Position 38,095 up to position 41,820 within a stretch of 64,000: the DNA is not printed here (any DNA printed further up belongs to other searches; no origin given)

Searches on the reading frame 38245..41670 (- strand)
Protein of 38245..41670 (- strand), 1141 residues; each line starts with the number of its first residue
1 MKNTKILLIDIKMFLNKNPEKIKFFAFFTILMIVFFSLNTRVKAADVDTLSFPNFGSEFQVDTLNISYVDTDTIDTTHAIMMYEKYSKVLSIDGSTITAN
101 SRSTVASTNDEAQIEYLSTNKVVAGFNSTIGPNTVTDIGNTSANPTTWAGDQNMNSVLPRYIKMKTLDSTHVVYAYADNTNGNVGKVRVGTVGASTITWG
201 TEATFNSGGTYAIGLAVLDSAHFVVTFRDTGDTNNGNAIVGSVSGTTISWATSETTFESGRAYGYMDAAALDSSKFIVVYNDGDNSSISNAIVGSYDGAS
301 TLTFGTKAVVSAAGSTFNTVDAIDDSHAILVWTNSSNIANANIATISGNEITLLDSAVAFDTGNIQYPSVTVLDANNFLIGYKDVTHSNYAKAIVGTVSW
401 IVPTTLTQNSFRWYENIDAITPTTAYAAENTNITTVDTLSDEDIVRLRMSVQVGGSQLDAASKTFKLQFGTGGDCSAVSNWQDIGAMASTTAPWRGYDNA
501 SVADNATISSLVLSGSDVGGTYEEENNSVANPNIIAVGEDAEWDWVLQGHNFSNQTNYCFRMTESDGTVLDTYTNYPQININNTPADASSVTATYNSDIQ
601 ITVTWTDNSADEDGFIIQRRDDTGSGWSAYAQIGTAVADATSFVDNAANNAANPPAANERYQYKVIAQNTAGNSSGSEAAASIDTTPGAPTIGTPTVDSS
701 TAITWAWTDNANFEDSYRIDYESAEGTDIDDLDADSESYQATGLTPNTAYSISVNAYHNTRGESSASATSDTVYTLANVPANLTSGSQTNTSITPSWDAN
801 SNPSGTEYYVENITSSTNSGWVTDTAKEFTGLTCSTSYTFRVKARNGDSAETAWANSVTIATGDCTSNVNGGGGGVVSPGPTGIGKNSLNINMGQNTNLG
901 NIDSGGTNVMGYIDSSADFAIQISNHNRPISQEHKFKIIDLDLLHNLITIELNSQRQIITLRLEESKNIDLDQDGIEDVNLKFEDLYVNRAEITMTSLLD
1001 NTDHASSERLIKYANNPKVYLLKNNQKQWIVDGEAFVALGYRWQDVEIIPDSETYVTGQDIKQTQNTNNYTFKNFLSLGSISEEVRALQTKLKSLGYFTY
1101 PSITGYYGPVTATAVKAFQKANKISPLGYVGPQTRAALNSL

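Call 78: search_protein_families(library=pfam, proteins=[window:38245-41670:-], max_evalue=0.000001)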
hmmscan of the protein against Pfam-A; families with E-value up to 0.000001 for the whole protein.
window:38245-41670:- (1141 aa): 2 families
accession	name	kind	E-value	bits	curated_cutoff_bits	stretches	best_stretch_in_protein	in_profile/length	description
PF01471.23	PG_binding_1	-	1.2e-16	61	23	1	1083-1138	3-57/57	Putative peptidoglycan binding domain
PF00041.27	fn3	-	4.2e-16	59.4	25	1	697-768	12-81/84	Fibronectin type III domain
